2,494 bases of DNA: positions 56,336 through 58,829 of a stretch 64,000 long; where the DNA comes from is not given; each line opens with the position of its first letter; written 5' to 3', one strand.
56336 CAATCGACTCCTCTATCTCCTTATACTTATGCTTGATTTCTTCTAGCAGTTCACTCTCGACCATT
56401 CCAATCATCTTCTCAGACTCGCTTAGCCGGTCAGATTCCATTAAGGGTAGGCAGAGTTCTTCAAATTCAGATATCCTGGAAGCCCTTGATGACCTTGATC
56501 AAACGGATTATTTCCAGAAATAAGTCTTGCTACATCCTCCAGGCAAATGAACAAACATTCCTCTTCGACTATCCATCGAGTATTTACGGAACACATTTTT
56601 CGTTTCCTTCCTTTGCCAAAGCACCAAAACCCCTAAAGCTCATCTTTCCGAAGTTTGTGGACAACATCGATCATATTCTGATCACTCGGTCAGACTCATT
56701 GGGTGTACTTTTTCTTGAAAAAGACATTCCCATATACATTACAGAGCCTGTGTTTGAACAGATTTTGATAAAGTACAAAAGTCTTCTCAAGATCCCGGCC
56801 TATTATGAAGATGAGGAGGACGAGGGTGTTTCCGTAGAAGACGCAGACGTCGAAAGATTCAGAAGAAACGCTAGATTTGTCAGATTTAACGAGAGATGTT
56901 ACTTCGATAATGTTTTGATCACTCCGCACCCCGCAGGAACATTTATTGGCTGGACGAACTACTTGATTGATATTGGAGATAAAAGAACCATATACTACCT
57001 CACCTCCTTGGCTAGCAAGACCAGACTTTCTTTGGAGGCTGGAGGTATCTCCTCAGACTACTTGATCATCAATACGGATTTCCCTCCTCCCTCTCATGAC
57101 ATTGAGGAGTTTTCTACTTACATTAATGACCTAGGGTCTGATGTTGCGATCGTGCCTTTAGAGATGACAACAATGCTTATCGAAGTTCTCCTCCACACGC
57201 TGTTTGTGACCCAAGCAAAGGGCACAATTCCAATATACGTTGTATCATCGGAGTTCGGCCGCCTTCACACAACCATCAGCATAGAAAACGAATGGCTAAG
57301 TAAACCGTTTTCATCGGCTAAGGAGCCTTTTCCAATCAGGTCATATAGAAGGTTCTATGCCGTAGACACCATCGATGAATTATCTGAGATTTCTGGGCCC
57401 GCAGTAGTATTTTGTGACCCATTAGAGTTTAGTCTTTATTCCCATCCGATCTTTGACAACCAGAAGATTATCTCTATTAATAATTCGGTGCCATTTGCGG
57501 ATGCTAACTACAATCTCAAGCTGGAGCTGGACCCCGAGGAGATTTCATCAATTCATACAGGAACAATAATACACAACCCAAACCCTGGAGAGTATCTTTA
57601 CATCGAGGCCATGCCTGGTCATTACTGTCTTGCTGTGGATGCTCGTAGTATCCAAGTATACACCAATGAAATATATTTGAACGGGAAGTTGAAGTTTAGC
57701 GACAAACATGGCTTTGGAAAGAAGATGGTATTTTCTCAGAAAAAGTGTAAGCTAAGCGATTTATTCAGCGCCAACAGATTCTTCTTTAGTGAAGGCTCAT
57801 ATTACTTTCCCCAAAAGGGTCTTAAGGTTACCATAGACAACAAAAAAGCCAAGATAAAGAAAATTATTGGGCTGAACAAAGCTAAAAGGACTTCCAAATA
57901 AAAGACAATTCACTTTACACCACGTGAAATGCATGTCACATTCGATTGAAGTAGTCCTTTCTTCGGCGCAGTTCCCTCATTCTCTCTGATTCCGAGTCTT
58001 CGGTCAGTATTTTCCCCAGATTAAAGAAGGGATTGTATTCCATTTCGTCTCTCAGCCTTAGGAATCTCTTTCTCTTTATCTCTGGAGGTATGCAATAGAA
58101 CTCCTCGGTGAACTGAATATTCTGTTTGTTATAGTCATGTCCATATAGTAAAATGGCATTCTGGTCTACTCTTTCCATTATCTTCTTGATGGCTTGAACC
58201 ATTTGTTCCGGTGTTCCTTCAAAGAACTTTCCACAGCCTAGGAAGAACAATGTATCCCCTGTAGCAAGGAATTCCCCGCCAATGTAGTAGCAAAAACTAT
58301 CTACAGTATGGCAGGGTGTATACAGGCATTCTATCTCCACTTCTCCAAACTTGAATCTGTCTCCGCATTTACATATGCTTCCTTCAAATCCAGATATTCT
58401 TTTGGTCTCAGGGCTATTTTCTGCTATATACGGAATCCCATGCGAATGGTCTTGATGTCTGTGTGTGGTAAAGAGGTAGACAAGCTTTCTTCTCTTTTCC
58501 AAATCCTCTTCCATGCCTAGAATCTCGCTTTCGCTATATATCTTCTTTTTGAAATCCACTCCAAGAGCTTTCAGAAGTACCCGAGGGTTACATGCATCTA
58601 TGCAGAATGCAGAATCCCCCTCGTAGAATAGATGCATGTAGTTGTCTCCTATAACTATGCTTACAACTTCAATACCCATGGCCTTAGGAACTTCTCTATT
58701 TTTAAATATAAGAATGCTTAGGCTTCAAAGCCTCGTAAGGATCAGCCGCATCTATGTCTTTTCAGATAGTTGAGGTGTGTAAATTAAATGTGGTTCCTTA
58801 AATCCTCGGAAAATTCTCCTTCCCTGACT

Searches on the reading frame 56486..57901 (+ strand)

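Call 3: search_protein_families(library=pfam, proteins=[window:56486-57901:+], max_evalue=1)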
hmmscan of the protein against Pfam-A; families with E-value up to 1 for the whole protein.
window:56486-57901:+ (471 aa): 3 families
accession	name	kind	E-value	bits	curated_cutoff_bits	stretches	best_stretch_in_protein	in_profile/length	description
PF17030.11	Beta_lactamase3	-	2.2e-76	256.4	33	1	2-210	1-213/214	Putative beta-lactamase-like family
PF16661.11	Lactamase_B_6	-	0.00025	20.9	27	1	55-171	30-159/193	Metallo-beta-lactamase superfamily domain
PF10787.14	YfmQ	-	0.11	12.6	22.9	0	87-153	23-84/133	Uncharacterised protein from bacillus cereus group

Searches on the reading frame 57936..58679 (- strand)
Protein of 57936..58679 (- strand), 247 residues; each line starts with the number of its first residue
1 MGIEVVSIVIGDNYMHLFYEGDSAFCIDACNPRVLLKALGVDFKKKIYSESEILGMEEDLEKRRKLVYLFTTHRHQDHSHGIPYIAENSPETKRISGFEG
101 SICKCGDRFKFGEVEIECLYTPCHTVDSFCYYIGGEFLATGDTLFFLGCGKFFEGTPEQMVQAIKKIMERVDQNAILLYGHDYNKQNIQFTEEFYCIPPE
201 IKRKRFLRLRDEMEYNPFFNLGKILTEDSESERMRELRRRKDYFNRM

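Call 3: search_protein_families(library=pfam, proteins=[window:57936-58679:-], max_evalue=1)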
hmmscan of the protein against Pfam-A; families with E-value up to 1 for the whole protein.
window:57936-58679:- (247 aa): 4 families
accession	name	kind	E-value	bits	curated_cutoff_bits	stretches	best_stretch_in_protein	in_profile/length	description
PF00753.33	Lactamase_B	-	2.7e-05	24.6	22.7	2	61-93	39-71/196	Metallo-beta-lactamase superfamily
PF16123.11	HAGH_C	-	0.0029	18.4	25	1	208-244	41-83/83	Hydroxyacylglutathione hydrolase C-terminus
PF12706.13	Lactamase_B_2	-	0.0081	16.2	27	1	62-93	27-58/200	Beta-lactamase superfamily domain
PF24100.1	DUF7381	-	0.053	14.4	27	1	144-191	18-64/121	Domain of unknown function (DUF7381)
